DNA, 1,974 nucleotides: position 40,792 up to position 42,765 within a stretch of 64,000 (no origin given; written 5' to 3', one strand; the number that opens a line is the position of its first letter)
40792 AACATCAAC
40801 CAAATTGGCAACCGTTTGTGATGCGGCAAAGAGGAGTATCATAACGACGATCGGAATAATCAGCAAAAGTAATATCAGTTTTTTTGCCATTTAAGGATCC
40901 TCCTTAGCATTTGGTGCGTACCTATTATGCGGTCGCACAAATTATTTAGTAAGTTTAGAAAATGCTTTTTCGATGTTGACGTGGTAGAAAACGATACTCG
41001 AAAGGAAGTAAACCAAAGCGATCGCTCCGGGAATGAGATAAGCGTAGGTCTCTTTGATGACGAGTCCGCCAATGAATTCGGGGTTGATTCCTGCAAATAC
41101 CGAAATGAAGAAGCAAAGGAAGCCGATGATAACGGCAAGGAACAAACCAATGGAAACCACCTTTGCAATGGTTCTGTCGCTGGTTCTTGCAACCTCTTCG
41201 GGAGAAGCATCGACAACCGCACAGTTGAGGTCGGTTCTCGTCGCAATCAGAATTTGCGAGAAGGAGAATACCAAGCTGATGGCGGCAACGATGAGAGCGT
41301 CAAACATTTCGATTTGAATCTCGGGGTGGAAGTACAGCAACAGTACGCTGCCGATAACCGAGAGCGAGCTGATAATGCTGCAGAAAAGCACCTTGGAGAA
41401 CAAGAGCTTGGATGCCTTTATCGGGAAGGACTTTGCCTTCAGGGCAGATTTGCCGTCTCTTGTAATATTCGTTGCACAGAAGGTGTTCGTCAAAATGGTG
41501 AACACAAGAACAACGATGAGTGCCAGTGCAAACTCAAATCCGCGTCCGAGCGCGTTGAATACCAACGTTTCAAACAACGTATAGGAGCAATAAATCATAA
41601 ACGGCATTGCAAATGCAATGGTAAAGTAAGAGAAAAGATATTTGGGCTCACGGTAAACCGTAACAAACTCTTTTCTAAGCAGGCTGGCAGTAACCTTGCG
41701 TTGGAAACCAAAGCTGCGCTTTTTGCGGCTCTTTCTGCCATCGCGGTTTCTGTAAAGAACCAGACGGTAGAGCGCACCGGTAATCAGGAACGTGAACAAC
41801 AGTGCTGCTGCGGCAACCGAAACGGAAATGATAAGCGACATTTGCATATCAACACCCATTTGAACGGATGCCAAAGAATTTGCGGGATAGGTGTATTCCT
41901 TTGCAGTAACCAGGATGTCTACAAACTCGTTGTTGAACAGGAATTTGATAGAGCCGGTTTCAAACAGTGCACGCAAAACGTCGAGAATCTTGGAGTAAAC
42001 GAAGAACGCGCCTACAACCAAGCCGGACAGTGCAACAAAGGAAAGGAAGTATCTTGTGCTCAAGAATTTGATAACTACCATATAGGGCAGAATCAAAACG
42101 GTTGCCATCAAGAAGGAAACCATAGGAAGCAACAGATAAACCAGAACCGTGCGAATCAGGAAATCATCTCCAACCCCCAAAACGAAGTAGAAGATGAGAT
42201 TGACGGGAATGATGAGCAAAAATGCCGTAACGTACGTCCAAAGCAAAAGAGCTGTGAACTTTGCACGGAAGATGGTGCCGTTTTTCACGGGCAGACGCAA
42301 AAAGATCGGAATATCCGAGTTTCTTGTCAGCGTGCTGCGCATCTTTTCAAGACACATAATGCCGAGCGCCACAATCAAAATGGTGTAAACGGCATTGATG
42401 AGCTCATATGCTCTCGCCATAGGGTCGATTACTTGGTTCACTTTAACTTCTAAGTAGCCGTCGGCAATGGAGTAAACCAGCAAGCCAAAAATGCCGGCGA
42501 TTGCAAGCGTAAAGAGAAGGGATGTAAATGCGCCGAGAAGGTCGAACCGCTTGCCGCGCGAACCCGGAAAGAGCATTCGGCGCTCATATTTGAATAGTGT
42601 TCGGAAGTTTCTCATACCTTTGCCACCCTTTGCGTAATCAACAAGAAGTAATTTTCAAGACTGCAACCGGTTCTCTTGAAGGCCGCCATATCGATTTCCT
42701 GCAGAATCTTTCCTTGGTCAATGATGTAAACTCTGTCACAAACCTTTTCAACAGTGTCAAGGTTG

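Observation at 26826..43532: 16.7-kb apparently single-promoter locus coupling an ABC ATPase/permease pair to a 1,049-aa Ig/beta-helix protein and the 3,598-aa giant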

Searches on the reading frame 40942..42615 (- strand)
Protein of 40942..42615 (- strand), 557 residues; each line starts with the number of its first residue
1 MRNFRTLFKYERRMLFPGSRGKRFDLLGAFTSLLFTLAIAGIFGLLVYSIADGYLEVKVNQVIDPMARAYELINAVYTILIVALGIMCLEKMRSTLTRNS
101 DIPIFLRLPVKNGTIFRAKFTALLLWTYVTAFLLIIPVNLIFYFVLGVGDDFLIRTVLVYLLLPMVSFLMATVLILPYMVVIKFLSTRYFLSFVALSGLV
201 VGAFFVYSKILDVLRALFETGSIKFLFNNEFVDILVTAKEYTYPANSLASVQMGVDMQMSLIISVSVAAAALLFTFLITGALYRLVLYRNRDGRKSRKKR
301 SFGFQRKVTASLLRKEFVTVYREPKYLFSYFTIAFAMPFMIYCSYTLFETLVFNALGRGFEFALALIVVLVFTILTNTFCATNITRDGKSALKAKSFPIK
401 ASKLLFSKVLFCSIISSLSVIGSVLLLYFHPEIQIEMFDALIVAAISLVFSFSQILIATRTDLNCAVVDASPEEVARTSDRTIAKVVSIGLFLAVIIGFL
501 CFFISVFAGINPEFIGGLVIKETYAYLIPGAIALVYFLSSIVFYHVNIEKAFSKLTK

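Call 7: search_protein_families(library=pfam, proteins=[window:40942-42615:-], max_evalue=0.01)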
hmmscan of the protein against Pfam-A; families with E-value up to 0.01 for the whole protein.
window:40942-42615:- (557 aa): 0 families

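Call 8: search_protein_families(library=ncbifam, proteins=[window:40942-42615:-], max_evalue=0.01)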
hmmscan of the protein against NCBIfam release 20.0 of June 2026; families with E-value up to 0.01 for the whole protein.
window:40942-42615:- (557 aa): 0 families

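Call 14: find_homologous_proteins(query=window:40942-42615:-)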
Query window:40942-42615:- (557 aa): 393 proteins with E <= 0.001 among 8000 candidates; the best 120 are listed.
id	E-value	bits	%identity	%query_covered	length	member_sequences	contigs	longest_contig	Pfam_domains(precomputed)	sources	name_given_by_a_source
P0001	0.0e+0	1163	100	100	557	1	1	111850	-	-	-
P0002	0.0e+0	1124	96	100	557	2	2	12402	-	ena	-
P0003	0.0e+0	1107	94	100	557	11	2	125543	-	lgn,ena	-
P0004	0.0e+0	1086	92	100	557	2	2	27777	-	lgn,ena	-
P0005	0.0e+0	1038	90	98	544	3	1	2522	-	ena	-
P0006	1.5e-285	966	83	100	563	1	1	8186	-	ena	-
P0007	1.3e-284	963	82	100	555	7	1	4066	-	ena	-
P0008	1.6e-284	963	82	100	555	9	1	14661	-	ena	-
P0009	4.8e-284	961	83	100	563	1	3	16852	-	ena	-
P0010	6.1e-284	961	83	100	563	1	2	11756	-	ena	-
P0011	6.1e-284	961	83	100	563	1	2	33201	-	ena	-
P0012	7.2e-284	961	82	100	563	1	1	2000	-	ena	-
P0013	8.1e-284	960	83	100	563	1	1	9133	-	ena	-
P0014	2.4e-283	959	83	100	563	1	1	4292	-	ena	-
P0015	3.1e-283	959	83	100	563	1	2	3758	-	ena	-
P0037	1.5e-277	940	79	100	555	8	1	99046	-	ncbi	-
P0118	1.7e-188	646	56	100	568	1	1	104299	-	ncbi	-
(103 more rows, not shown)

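Call 15: find_encoding_contigs(protein=P0118, flank=10000, max_places=3)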
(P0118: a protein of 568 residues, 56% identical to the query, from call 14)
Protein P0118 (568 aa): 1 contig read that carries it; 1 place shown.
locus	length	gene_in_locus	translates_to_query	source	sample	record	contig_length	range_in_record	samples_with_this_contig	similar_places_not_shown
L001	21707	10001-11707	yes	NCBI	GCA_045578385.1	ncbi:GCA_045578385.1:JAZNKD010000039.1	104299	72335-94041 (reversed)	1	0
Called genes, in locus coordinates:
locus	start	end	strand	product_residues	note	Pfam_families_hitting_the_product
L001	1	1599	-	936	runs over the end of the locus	-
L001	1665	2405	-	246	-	PF00440:TetR_N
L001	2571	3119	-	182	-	PF12728:HTH_17 (faint)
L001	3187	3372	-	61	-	-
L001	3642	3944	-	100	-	-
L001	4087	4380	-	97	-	-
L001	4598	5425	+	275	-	PF13306:LRR_5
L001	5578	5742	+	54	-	-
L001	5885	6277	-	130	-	PF00581:Rhodanese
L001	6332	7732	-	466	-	PF03448:MgtE_N, PF00571:CBS (faint), PF01769:MgtE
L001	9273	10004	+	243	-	PF00005:ABC_tran, PF13304:AAA_21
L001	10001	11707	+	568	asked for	-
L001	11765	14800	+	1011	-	PF02368:Big_2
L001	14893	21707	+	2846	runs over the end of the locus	-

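Call 16: find_encoding_contigs(protein=P0037, flank=10000, max_places=3)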
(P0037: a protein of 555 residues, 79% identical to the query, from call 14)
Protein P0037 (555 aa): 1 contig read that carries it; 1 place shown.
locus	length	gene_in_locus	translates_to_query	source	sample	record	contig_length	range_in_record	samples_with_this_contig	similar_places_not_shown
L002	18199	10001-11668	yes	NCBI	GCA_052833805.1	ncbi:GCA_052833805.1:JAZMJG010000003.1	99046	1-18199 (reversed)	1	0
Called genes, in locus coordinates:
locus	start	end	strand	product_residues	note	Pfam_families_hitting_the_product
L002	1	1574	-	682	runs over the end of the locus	PF01921:tRNA-synt_1f, PF01588:tRNA_bind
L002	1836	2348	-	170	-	-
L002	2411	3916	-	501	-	PF03606:DcuC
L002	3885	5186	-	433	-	-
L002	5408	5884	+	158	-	PF00075:RNase_H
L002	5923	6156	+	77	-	-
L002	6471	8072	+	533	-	-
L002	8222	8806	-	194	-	PF04138:GtrA_DPMS_TM (weak)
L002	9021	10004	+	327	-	PF00005:ABC_tran, PF13304:AAA_21 (weak)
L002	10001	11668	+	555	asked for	-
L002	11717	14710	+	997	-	PF02368:Big_2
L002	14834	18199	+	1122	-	?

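Call 18: find_related_loci(query=A1, collection=genome_contigs, flank=10000)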
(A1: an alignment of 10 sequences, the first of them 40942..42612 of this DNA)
Query A1 (556 aa) in genome_contigs; peptide patterns used: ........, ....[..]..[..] (x = any residue, [..] = any of these).
91 stretches matched a pattern; 34 encode a relative of the query (tblastn E <= 1e-3); 34 distinct loci.
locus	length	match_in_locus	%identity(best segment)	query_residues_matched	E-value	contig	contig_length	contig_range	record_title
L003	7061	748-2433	82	1-556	0e+0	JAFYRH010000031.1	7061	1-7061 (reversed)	MAG: Clostridia bacterium isolate RGIG7350 Water_buffalos_Cecum-5__c91997, whole genome shotgun sequence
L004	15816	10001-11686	84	1-556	0e+0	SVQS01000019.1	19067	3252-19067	MAG: Oscillospiraceae bacterium isolate SIG623 NODE_12951_length_19067_cov_3.225871, whole genome shotgun sequence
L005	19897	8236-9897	81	1-556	0e+0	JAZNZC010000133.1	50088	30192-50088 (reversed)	MAG: Eubacteriales bacterium isolate T1900044770_TS20190236.MAGScoT_cleanbin_000053 SGB_2447_k141_84595, whole genome sh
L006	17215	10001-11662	81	1-556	0e+0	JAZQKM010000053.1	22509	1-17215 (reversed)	MAG: Eubacteriales bacterium isolate T1900044614_TS20190080.MAGScoT_cleanbin_000078 SGB_832_k141_1392741, whole genome s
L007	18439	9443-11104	79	1-556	0e+0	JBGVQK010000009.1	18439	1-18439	MAG: Eubacteriales bacterium isolate fecal_MAG_166 fecal_MAG_166_contig_0009, whole genome shotgun sequence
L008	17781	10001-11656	74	1-556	0e+0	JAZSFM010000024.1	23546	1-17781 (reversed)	MAG: Eubacteriales bacterium isolate T1900044581_TS20190047.MAGScoT_cleanbin_000042 SGB_572_k141_1398737, whole genome s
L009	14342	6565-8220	72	1-556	0e+0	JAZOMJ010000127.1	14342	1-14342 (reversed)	MAG: Eubacteriales bacterium isolate T1900045648_YK20190342.MAGScoT_cleanbin_000032 SGB_8183_k141_1912448, whole genome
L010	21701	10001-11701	55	1-556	0e+0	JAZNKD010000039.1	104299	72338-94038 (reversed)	MAG: Eubacteriales bacterium isolate T1900044677_TS20190143.MAGScoT_cleanbin_000011 SGB_1646_k141_2220046, whole genome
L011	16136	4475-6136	56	1-556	0e+0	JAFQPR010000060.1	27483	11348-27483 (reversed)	MAG: Clostridia bacterium isolate RGIG2037 Goat_Colon-1__c466993, whole genome shotgun sequence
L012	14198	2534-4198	57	1-556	0e+0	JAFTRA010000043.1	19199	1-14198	MAG: Clostridia bacterium isolate RGIG4071 Roe_deer_Cecum.Co__c1912869, whole genome shotgun sequence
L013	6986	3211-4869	50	2-556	1e-174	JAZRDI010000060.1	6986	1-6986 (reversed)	MAG: Eubacteriales bacterium isolate T1900045506_YK20190200.MAGScoT_cleanbin_000047 SGB_7537_k141_136861, whole genome s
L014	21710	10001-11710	48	1-556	4e-165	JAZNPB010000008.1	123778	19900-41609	MAG: Eubacteriales bacterium isolate T1900044836_TS20190302.MAGScoT_cleanbin_000028 SGB_2923_k141_838004, whole genome s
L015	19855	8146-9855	49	1-556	4e-161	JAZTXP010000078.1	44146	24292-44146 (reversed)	MAG: Eubacteriales bacterium isolate T1900045329_YK20190018.MAGScoT_cleanbin_000027 SGB_6499_k141_1909118, whole genome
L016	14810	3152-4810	47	1-554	5e-156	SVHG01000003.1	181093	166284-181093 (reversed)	MAG: Clostridiales bacterium isolate SIG378 NODE_42_length_181093_cov_41.696574, whole genome shotgun sequence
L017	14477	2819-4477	49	1-554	2e-153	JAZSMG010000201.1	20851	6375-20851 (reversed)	MAG: Christensenellaceae bacterium isolate T1900044555_TS20190021.MAGScoT_cleanbin_000036 SGB_291_k141_775840, whole gen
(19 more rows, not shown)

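Call 21: search_solved_structures(query=A1, max_evalue=10)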
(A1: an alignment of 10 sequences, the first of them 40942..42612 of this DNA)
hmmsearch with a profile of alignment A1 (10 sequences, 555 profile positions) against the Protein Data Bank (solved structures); distinct sequences matched with E-value up to 10: 1.
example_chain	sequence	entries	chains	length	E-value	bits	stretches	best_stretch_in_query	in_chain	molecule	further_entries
9iue_1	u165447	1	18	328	0.39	12.6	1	255-301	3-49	Cell division protein ZipA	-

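Call 43: search_protein_representatives(alignment_id=A1)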
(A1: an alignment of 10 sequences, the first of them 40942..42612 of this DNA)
Query: 10 sequences, 555 profile positions. Proteins with E-value up to 0.001 (for the whole library): 1191; up to 1e-10: 461; up to 1e-30: 120. The best 150 are listed.
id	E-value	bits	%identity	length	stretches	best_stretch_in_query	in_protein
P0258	5.0e-179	613.1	-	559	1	1-554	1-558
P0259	1.1e-178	612.0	-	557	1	1-554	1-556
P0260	4.4e-177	606.7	-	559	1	1-554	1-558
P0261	1.0e-174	598.8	-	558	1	1-554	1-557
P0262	1.1e-163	562.5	-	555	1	1-554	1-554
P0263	3.3e-161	554.2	-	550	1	1-554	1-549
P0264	2.4e-141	488.7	-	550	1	1-554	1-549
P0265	5.3e-135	467.7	-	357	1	199-554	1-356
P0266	1.6e-133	462.9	-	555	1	1-554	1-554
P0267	4.0e-122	425.2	-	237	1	319-555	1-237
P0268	3.0e-116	405.8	-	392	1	164-555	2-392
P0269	4.4e-112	392.1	-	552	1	1-554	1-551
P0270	3.3e-111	389.2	-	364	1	194-554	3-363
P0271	8.7e-107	374.6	-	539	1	1-554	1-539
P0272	1.3e-96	341.1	-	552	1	6-537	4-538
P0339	9.5e-44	166.5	-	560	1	1-553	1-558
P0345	1.2e-38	149.7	-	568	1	5-553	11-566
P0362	3.2e-34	135.0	-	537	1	54-542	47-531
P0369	1.3e-32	129.8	-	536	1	40-505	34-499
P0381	5.0e-30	121.2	-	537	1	1-513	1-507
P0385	4.5e-29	118.1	-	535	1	32-503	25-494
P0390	1.1e-27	113.5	-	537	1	70-508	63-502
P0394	2.4e-27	112.3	-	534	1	66-538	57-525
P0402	1.5e-26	109.8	-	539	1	12-514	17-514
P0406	2.8e-26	108.9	-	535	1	9-532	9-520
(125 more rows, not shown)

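Call 44: search_protein_families(library=pfam, proteins=[P0339, P0345, P0362, P0369, P0381, P0385, P0390, P0394, P0402, P0406], max_evalue=0.1)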
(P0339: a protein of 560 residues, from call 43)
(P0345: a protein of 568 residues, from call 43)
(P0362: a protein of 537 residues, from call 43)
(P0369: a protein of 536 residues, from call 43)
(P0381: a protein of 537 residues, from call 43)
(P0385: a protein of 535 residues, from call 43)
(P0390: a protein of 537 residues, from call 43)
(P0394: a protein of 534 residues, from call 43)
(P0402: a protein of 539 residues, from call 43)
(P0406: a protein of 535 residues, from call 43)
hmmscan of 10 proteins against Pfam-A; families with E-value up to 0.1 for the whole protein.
P0339 (560 aa): 1 family
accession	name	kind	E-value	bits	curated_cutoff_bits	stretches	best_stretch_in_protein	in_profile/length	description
PF12730.13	ABC2_membrane_4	-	0.0034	17.8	27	1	22-203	10-177/179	ABC-2 family transporter protein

P0345 (568 aa): 1 family
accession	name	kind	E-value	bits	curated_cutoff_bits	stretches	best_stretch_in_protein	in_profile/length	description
PF16949.11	ABC_tran_2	-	1.4e-07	31.2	25.7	1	37-511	15-494/542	Putative ATP-binding cassette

P0362 (537 aa): 1 family
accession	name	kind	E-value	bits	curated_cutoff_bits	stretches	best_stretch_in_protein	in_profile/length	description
PF16949.11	ABC_tran_2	-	6.7e-11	42.2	25.7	1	86-469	70-466/542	Putative ATP-binding cassette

P0369 (536 aa): 1 family
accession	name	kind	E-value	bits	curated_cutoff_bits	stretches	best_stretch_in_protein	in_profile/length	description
PF12730.13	ABC2_membrane_4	-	0.00065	20.2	27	1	308-445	1-139/179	ABC-2 family transporter protein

P0381 (537 aa): 0 families

P0385 (535 aa): 1 family
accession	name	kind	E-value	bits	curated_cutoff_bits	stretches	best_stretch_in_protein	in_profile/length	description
PF16949.11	ABC_tran_2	-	7.7e-08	32.1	25.7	1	28-201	12-185/542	Putative ATP-binding cassette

P0390 (537 aa): 1 family
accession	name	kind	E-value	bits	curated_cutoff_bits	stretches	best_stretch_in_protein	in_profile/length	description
PF06024.17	Orf78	-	0.0056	17.4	29.4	1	456-512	36-89/101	Orf78 (ac78)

P0394 (534 aa): 2 families
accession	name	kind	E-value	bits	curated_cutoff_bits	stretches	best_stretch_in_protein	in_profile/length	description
PF16949.11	ABC_tran_2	-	5.9e-06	25.8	25.7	1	31-512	16-506/542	Putative ATP-binding cassette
PF01061.29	ABC2_membrane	-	0.0063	16.5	26.9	1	300-442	2-146/211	ABC-2 type transporter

P0402 (539 aa): 0 families

P0406 (535 aa): 0 families

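Call 75: find_encoding_contigs(protein=P0362, flank=8000, max_places=3)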
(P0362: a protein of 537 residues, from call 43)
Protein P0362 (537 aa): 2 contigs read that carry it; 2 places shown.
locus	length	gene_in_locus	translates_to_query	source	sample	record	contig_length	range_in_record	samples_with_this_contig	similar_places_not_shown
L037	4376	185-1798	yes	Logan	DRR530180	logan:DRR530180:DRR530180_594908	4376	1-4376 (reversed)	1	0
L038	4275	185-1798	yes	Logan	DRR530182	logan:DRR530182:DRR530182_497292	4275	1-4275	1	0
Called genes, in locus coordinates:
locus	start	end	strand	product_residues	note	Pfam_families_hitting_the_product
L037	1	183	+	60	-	?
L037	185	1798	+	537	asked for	PF09847:12TM_1, PF16949:ABC_tran_2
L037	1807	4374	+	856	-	?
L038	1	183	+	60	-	?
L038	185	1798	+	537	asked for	PF09847:12TM_1, PF16949:ABC_tran_2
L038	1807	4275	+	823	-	?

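Call 77: find_encoding_contigs(protein=P0394, flank=10000, max_places=3)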
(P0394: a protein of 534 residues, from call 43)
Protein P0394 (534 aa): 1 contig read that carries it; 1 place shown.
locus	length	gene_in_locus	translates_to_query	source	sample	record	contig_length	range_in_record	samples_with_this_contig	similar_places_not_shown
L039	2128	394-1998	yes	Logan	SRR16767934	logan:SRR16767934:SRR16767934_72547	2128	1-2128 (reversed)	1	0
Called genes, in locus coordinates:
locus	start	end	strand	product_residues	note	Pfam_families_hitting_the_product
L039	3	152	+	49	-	?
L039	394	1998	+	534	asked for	PF16949:ABC_tran_2 (weak)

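Call 78: find_encoding_contigs(protein=P0345, flank=10000, max_places=3)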
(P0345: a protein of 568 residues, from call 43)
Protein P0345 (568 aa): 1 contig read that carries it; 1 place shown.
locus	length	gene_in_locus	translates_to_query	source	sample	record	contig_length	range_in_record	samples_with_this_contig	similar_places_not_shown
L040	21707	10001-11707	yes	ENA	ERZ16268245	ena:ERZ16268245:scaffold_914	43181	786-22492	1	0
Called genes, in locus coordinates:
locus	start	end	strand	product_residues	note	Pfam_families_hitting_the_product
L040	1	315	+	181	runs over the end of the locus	PF00588:SpoU_methylase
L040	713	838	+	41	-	-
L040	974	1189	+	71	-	PF13560:HTH_31, PF12844:HTH_19, PF01381:HTH_3, PF13443:HTH_26 (weak)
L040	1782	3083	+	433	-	PF00162:PGK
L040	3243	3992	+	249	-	PF00121:TIM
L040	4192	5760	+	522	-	PF01676:Metalloenzyme, PF06415:iPGM_N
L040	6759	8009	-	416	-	PF00999:Na_H_Exchanger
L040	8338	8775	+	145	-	-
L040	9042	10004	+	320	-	PF00005:ABC_tran, PF13304:AAA_21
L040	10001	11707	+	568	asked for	PF16949:ABC_tran_2 (weak)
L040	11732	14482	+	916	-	PF02368:Big_2 (weak)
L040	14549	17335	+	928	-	PF26918:Ig_Eae (faint), PF02368:Big_2, PF26182:Ig_NUP210_5th (weak), PF22359:Big-like (weak)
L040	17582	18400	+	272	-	PF01734:Patatin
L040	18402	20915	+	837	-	PF02739:5_3_exonuc_N, PF01367:5_3_exonuc, PF00476:DNA_pol_A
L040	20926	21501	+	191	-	PF01121:CoaE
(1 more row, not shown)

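Call 90: find_encoding_contigs(protein=P0406, flank=8000, max_places=2)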
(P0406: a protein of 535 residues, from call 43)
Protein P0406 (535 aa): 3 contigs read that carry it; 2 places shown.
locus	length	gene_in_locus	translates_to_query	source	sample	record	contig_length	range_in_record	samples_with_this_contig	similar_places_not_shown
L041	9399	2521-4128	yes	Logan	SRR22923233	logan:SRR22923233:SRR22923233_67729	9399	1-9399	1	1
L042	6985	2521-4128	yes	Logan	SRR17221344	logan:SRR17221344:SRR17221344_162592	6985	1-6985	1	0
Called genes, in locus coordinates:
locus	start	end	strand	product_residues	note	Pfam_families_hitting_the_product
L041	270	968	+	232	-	PF07947:YhhN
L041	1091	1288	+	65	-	-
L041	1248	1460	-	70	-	PF01381:HTH_3, PF13443:HTH_26 (weak)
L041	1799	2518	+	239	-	PF00005:ABC_tran, PF13304:AAA_21 (weak)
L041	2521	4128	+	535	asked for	-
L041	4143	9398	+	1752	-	?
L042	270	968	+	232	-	PF07947:YhhN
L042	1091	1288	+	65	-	-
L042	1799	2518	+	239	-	PF00005:ABC_tran, PF13304:AAA_21 (weak)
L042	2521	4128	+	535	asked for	-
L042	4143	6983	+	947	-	?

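Call 91: find_encoding_contigs(protein=P0381, flank=8000, max_places=2)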
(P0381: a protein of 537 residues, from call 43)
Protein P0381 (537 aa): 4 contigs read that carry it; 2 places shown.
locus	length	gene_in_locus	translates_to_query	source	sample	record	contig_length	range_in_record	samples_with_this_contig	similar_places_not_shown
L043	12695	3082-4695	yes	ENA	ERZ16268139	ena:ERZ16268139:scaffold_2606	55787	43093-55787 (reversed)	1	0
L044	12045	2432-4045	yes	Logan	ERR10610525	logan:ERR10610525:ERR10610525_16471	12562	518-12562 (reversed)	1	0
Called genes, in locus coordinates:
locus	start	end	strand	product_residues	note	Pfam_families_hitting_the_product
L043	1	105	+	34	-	?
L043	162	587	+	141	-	-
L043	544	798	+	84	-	-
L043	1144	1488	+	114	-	PF00587:tRNA-synt_2b (weak)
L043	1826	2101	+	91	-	-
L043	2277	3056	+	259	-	PF00005:ABC_tran, PF13304:AAA_21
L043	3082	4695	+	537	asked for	-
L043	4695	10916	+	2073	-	PF02368:Big_2, PF21764:Invasin_D4 (faint), PF02368:Big_2, PF22359:Big-like (faint), PF26182:Ig_NUP210_5th (faint), PF21461:HL_N-beta (faint), PF02368:Big_2, PF26918:Ig_Eae (weak)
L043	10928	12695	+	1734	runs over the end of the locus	PF18657:YDG (weak), PF18676:MBG_2, PF18657:YDG, PF18676:MBG_2, PF18657:YDG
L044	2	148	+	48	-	?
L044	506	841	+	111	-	PF00587:tRNA-synt_2b (weak)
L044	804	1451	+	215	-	PF03129:HGTP_anticodon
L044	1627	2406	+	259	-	PF00005:ABC_tran, PF13304:AAA_21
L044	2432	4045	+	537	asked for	-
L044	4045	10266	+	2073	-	PF02368:Big_2, PF21764:Invasin_D4 (faint), PF02368:Big_2, PF22359:Big-like (faint), PF26182:Ig_NUP210_5th (faint), PF21461:HL_N-beta (faint), PF02368:Big_2, PF26918:Ig_Eae (weak)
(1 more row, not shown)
